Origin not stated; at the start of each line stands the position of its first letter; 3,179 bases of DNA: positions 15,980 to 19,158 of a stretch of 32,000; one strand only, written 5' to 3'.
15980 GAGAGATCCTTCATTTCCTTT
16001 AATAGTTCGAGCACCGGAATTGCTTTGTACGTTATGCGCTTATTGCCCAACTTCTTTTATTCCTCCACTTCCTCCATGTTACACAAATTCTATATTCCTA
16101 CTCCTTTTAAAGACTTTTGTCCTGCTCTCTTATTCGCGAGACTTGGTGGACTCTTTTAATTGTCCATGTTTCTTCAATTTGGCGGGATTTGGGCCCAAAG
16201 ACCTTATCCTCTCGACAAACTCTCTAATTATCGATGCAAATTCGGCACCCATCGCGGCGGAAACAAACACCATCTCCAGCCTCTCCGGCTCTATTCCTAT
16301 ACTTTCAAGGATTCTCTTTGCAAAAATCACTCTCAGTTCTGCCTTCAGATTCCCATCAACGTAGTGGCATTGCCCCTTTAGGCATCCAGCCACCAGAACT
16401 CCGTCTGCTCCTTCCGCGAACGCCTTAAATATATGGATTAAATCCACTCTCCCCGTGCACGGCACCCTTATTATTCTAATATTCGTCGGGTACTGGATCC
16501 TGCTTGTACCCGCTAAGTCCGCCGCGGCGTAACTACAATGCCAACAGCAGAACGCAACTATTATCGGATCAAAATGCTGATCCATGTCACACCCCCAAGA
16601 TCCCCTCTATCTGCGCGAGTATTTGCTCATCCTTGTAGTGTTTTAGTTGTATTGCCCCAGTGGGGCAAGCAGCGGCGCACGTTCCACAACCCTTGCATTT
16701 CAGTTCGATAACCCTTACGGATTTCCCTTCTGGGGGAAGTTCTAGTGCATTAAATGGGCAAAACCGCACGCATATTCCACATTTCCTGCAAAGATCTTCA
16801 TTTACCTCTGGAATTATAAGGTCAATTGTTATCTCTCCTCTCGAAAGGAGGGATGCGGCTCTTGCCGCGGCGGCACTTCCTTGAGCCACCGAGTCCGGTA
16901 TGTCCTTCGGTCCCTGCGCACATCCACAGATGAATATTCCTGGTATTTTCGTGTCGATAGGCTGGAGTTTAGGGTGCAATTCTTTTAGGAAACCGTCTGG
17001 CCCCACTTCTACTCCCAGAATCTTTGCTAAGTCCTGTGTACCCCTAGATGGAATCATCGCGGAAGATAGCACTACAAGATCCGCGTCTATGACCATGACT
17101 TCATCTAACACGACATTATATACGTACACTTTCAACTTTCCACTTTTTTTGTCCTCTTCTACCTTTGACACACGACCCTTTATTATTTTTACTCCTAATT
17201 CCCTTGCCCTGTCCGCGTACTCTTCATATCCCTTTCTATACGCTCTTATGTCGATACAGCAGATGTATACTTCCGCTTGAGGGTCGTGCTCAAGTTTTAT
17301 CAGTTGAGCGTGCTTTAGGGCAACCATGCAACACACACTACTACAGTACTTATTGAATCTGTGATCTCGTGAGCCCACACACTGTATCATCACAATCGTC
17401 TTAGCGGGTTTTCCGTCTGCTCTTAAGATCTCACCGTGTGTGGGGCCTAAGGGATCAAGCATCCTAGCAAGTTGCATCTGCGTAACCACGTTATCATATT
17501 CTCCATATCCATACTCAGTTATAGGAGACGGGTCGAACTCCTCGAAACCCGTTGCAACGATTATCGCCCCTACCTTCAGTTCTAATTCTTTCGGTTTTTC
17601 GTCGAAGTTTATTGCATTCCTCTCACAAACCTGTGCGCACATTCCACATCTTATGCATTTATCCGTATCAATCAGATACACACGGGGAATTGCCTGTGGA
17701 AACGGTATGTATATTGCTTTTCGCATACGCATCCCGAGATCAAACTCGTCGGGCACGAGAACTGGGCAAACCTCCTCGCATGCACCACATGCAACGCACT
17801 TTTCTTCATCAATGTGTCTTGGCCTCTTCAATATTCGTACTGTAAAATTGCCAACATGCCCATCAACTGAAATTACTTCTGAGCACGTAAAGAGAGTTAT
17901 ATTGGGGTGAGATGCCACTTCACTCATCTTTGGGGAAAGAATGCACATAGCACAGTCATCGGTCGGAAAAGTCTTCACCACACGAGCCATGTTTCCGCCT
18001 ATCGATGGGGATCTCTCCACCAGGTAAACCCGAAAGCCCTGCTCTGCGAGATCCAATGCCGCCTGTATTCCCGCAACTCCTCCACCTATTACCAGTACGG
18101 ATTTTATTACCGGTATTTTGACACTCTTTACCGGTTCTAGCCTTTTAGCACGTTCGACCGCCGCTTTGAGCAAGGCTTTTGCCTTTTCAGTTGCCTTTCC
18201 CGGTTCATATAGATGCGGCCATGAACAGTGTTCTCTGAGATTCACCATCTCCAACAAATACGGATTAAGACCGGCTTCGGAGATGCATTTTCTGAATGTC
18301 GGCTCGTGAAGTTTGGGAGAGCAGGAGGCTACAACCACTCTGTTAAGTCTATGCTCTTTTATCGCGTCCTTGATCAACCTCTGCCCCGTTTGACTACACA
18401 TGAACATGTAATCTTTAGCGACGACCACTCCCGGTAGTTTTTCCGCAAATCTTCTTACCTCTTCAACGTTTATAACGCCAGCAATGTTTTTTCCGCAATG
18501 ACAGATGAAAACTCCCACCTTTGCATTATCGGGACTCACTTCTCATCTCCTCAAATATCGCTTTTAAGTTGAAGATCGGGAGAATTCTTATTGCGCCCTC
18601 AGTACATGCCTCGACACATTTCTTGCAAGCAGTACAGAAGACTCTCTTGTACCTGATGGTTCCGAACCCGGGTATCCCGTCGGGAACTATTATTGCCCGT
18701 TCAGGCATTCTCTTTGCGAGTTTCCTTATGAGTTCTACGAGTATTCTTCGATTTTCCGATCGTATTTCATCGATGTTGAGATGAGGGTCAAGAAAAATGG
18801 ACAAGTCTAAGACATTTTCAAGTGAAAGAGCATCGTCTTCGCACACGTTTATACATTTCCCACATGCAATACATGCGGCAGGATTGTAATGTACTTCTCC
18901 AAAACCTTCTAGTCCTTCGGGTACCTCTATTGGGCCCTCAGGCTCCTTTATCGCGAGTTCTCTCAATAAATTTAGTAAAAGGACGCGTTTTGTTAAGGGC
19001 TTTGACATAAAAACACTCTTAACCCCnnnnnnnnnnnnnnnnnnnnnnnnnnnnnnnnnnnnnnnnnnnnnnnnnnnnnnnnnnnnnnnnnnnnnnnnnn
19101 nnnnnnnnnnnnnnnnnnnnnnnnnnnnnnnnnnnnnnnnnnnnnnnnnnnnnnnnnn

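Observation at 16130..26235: Ten-gene Hdr supercluster with three different HdrAs, two HdrBC pairs and two MvhD docks, but no electron-donor enzyme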

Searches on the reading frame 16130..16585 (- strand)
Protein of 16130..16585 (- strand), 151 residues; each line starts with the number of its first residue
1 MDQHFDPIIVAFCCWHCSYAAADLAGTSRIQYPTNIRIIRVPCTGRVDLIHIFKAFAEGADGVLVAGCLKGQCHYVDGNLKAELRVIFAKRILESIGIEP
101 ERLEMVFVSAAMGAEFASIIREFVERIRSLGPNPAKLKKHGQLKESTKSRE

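Call 3: search_protein_families(library=pfam, proteins=[window:16130-16585:-])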
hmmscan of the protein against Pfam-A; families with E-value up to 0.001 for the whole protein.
window:16130-16585:- (151 aa): 1 family
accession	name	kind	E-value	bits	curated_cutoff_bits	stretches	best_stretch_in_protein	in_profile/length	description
PF02662.21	FlpD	-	4.2e-53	179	22.3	1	9-131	1-123/123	Methyl-viologen-reducing hydrogenase, delta subunit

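Call 6: search_protein_families(library=ncbifam, proteins=[window:16130-16585:-], max_evalue=0.00001)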
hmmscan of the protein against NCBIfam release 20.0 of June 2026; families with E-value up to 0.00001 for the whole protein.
window:16130-16585:- (151 aa): 4 families
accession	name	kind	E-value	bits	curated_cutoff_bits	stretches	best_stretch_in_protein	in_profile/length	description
NF045873.1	F420_non_VhuD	exception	2.6e-52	176.4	215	1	6-136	1-131/132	F420-non-reducing hydrogenase iron-sulfur subunit VhuD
NF040770.1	hetero_SS_HdrA2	exception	4.8e-48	163.9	1100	1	5-133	646-774/777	CoB-CoM heterodisulfide reductase HdrA2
NF041891.1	hdrA_Methbact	equivalog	5.4e-14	51.3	1300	1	9-129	646-760/762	ferredoxin:CoB-CoM heterodisulfide reductase subunit HdrA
NF041778.1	hetero_SS_HdrA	equivalog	8.4e-06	23.9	1400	0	9-65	656-712/771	ferredoxin:CoB-CoM heterodisulfide reductase subunit HdrA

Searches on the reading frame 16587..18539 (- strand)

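Call 3: search_protein_families(library=pfam, proteins=[window:16587-18539:-])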
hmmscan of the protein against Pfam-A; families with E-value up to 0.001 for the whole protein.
window:16587-18539:- (650 aa): 28 families (the best 25 are shown)
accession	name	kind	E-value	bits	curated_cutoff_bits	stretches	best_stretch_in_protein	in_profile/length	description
PF00037.32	Fer4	-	1.8e-28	97.6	21.1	4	289-310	2-23/24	4Fe-4S binding domain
PF12837.12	Fer4_6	-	6.3e-19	67.4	25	4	576-599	1-24/24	4Fe-4S binding domain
PF12838.12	Fer4_7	-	2.4e-18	66.8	27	2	584-629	2-52/52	4Fe-4S dicluster domain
PF12797.12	Fer4_2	-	6.3e-17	60.7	24.5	3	241-260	3-22/22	4Fe-4S binding domain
PF07992.20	Pyr_redox_2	-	6.4e-16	59.1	26.1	2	147-227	2-58/291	Pyridine nucleotide-disulphide oxidoreductase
PF13187.11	Fer4_9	-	3.1e-15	56.3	27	2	247-310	1-52/52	4Fe-4S dicluster domain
PF14697.11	Fer4_21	-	3.1e-14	53.3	35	2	579-632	3-59/59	4Fe-4S dicluster domain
PF13237.11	Fer4_10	-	7.3e-13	48.7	25.5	2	578-626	3-53/53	4Fe-4S dicluster domain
PF13484.11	Fer4_16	-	6.6e-12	46.5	30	1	614-633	1-20/66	4Fe-4S double cluster binding domain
PF25160.1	LdpA_Fe-S-bd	-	1.1e-10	41.6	27.6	1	590-635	9-48/49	LdpA Fe-S cluster-binding domain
PF12831.13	FAD_oxidored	-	3.4e-10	40.2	27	1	148-188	2-42/416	FAD dependent oxidoreductase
PF01266.30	DAO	-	1.7e-09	38.1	27.9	1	148-182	2-37/353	FAD dependent oxidoreductase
PF13450.12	NAD_binding_8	-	1.1e-07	32.4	21.9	1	150-188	1-39/68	NAD(P)-binding Rossmann-like domain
PF13534.11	Fer4_17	-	1.4e-07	32.4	22.2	0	294-319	1-25/61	4Fe-4S dicluster domain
PF00890.30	FAD_binding_2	-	1.4e-07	31.5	20.4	1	148-185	2-39/414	FAD binding domain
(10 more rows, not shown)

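Call 6: search_protein_families(library=ncbifam, proteins=[window:16587-18539:-], max_evalue=0.00001)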
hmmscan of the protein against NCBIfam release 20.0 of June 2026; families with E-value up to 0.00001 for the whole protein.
window:16587-18539:- (650 aa): 87 families (the best 25 are shown)
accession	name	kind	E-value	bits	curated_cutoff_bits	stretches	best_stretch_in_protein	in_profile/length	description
NF040770.1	hetero_SS_HdrA2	exception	3.8e-268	891.7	1100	1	7-647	1-640/777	CoB-CoM heterodisulfide reductase HdrA2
NF041778.1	hetero_SS_HdrA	equivalog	6.5e-222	738.5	1400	1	4-648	4-651/771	ferredoxin:CoB-CoM heterodisulfide reductase subunit HdrA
NF041891.1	hdrA_Methbact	equivalog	1.4e-203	678.2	1300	1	7-648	2-636/762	ferredoxin:CoB-CoM heterodisulfide reductase subunit HdrA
NF042909.1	FMH_DH_FwdF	exception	3.9e-17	62.4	375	1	242-316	11-78/336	tungsten-dependent formylmethanofuran dehydrogenase subunit FwdF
NF038196.1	ferrodoxin_EFR1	subfamily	5.4e-17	62.6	75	1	581-635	183-234/242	EFR1 family ferrodoxin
TIGR04105.1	FeFe_hydrog_B1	subfamily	4.3e-16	58.6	450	1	289-327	138-176/462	monomeric [FeFe] hydrogenase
NF009410.0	PRK12771.1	subfamily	4.9e-16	58.4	516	2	139-185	132-178/566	NAD(P)-binding protein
NF058577.1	FdxA_fam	equivalog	5.5e-16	58.5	65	1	581-629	6-52/52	4Fe-4S ferredoxin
NF007202.0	PRK09623.1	equivalog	1.1e-15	57.8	166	1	573-633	42-101/105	3-methyl-2-oxobutanoate dehydrogenase subunit delta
TIGR02700.1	flavo_MJ0208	hypoth_equivalog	1.5e-14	53.8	251.35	1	578-631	144-195/234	dihydromethanopterin reductase (acceptor)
NF040864.1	HgcB_ferredoxin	equivalog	1.5e-13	50.3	99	2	578-633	10-64/93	mercury methylation ferredoxin HgcB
NF009053.0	PRK12387.1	subfamily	1.7e-13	50.7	204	1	577-633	33-93/180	formate hydrogenlyase complex iron-sulfur subunit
TIGR02179.1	PorD_KorD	subfamily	1.8e-13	50.4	60.05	1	576-633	19-75/78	2-oxoacid:acceptor oxidoreductase, delta subunit, pyruvate/2-ketoisovalerate family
NF040684.1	PorD_Arch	equivalog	2.3e-13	50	120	1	577-633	27-82/85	pyruvate synthase subunit PorD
NF006221.0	PRK08348.1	subfamily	5.5e-13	48.8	124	1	580-633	42-95/136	NADH-plastoquinone oxidoreductase subunit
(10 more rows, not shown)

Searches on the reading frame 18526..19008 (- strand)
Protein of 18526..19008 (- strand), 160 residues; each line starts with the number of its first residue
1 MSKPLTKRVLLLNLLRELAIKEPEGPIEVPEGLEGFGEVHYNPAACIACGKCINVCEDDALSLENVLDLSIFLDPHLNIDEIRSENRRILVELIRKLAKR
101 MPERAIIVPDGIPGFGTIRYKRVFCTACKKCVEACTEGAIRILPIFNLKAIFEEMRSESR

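Call 3: search_protein_families(library=pfam, proteins=[window:18526-19008:-])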
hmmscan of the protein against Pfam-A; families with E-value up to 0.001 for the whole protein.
window:18526-19008:- (160 aa): 10 families
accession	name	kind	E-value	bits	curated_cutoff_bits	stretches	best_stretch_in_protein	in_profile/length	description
PF12838.12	Fer4_7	-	9.9e-11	42.4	27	2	35-58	27-50/52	4Fe-4S dicluster domain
PF13187.11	Fer4_9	-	1.6e-09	38.1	27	0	123-140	35-52/52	4Fe-4S dicluster domain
PF12837.12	Fer4_6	-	1.1e-08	35.1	25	1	39-60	2-23/24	4Fe-4S binding domain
PF00037.32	Fer4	-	1.3e-08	34.8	21.1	1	40-61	2-23/24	4Fe-4S binding domain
PF13484.11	Fer4_16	-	2.2e-08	35.2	30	0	125-141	2-18/66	4Fe-4S double cluster binding domain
PF13237.11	Fer4_10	-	7.2e-08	32.7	25.5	0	40-56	3-19/53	4Fe-4S dicluster domain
PF14697.11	Fer4_21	-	2.2e-06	28.1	35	0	44-60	6-22/59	4Fe-4S dicluster domain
PF12797.12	Fer4_2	-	8.3e-06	25.9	24.5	0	39-56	3-20/22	4Fe-4S binding domain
PF13183.11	Fer4_8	-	0.00024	22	27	0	45-138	4-67/68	4Fe-4S dicluster domain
PF12800.12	Fer4_4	-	0.0009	19.8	24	0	43-57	1-15/17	4Fe-4S binding domain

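Call 6: search_protein_families(library=ncbifam, proteins=[window:18526-19008:-], max_evalue=0.00001)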
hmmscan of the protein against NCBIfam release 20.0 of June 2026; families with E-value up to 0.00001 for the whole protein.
window:18526-19008:- (160 aa): 22 families
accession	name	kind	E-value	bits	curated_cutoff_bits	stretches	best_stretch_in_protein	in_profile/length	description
TIGR02912.1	sulfite_red_C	equivalog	2.2e-09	36.7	324.1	0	111-154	157-200/314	sulfite reductase subunit C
TIGR00402.1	napF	equivalog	2.5e-09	37.2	102.2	0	32-66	55-89/149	ferredoxin-type protein NapF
NF006221.0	PRK08348.1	subfamily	3.4e-09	36.5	124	0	25-61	27-61/136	NADH-plastoquinone oxidoreductase subunit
NF005506.0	PRK07118.1-5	equivalog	5.8e-09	35.8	388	0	43-68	215-240/279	Fe-S cluster domain-containing protein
NF009053.0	PRK12387.1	subfamily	5.9e-09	35.9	204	0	19-65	15-59/180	formate hydrogenlyase complex iron-sulfur subunit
NF006076.0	PRK08222.1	equivalog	6.7e-09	35.8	270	1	19-65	15-59/181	hydrogenase 4 subunit H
NF007013.0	PRK09477.1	equivalog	6.7e-08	31.9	234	0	43-66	256-279/286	quinol dehydrogenase ferredoxin subunit NapH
TIGR04041.1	activase_YjjW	hypoth_equivalog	8.4e-08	32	250.2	0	37-60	63-86/276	YjjW family glycine radical enzyme activase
NF043069.1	T4HPD_activ_SAM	equivalog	9.8e-08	31.7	425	0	30-66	37-73/299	trans-4-hydroxy-L-proline dehydratase activase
TIGR01971.1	NuoI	subfamily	1e-07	31.6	113.05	0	42-77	79-114/121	NADH-quinone oxidoreductase, chain I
NF004540.0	PRK05888.2-1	equivalog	1.1e-07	31.6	215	0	18-63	20-63/139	NADH-quinone oxidoreductase subunit NuoI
NF041891.1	hdrA_Methbact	equivalog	2.5e-07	29.3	1300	0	39-93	596-650/762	ferredoxin:CoB-CoM heterodisulfide reductase subunit HdrA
NF045874.1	Vhu_polyferre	exception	1.6e-06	27.1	600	0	42-142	224-311/381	F420-non-reducing hydrogenase associated-polyferredoxin VhuB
NF042909.1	FMH_DH_FwdF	exception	1.7e-06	27.4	375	0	39-66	10-37/336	tungsten-dependent formylmethanofuran dehydrogenase subunit FwdF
NF040864.1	HgcB_ferredoxin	equivalog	1.8e-06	27.7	99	0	38-64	8-34/93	mercury methylation ferredoxin HgcB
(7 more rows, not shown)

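Call 30: find_homologous_proteins(query=window:18526-19008:-)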
Query window:18526-19008:- (160 aa): 2 proteins with E <= 0.001 among 59 candidates. Only proteins of 88 to 280 residues were searched: fused or split forms outside these lengths cannot appear, so this answer is no evidence that the protein stands alone or is whole; lengths 'longer' or 'shorter' looks for them.
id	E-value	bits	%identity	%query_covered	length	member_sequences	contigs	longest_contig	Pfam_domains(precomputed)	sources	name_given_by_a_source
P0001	2.1e-100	351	100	100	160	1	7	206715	PF14697.12,PF12797.13,PF12837.13,PF00037.33,PF13484.12,PF12838.13,PF13237.12,PF13187.12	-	-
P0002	3.4e-19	87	37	94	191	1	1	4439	PF14697.12,PF13484.12,PF13237.12,PF13187.12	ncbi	ncbi:MAG: hypothetical protein ACFFBD_18015, partial [Candidatus Hodarchaeota archaeon]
